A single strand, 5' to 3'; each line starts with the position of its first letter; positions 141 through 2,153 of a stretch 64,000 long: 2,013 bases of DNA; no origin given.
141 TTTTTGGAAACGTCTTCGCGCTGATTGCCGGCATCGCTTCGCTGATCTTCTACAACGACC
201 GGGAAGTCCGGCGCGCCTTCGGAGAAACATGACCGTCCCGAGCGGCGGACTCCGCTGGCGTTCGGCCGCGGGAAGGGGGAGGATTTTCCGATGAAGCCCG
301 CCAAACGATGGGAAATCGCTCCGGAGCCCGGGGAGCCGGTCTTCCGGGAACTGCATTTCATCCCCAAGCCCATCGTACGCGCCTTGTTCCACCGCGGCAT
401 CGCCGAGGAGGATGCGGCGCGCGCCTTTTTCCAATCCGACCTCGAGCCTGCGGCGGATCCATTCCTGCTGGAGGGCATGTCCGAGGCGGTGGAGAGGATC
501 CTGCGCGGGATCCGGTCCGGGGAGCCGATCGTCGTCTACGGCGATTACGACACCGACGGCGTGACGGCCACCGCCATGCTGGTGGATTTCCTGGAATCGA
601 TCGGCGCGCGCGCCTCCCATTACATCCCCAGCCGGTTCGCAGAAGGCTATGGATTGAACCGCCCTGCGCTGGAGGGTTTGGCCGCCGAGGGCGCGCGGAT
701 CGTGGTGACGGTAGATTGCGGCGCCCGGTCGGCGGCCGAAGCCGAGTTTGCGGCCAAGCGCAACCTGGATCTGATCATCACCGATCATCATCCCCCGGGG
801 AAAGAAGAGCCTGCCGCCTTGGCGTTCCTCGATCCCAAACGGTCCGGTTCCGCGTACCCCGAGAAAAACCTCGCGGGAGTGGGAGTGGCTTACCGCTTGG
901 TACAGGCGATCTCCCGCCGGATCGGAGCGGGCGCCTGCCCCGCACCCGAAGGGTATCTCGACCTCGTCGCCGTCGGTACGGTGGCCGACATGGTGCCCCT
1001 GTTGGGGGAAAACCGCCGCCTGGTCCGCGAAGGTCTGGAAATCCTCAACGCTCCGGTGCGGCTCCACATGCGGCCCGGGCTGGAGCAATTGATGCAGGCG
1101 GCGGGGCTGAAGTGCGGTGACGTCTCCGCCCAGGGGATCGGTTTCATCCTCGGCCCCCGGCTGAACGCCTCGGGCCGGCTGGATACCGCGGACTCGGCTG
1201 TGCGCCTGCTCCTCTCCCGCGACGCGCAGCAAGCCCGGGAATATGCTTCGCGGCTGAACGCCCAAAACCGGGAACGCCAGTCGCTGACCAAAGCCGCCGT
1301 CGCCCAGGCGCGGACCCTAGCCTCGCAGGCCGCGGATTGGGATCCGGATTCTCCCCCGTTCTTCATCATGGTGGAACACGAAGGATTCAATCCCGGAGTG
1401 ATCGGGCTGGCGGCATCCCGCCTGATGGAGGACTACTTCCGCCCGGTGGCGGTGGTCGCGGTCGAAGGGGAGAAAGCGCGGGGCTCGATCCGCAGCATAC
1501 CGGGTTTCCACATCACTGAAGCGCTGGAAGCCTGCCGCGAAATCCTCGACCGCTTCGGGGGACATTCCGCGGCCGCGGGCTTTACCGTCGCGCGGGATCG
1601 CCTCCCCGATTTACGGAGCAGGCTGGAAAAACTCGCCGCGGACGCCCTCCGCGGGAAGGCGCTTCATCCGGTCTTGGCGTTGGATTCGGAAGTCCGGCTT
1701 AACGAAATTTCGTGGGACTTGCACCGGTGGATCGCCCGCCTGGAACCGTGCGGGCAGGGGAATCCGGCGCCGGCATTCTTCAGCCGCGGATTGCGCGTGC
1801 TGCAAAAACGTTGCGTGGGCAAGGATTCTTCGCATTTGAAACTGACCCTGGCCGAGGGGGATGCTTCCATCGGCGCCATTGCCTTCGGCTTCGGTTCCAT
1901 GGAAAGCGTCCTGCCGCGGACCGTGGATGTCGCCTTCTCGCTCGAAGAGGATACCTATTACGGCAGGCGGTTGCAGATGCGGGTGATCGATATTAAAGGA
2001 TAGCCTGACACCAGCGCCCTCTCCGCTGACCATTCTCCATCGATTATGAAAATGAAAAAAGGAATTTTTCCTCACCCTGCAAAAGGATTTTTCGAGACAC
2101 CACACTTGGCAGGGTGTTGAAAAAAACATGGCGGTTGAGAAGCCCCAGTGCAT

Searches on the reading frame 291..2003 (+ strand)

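Call 11: search_protein_families(library=pfam, proteins=[window:291-2003:+], max_evalue=0.001)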
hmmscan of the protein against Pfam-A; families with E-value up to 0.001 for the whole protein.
window:291-2003:+ (570 aa): 3 families
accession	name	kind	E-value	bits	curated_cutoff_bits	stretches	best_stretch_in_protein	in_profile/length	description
PF17768.7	RecJ_OB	-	1.2e-24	86.9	27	1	465-567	2-107/107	RecJ OB domain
PF01368.27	DHH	-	7.2e-23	81.7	28.1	1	80-230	2-125/125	DHH family, N-terminal domain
PF02272.25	DHHA1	-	5.2e-15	56.2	25.9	1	359-449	6-100/102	DHHA1 domain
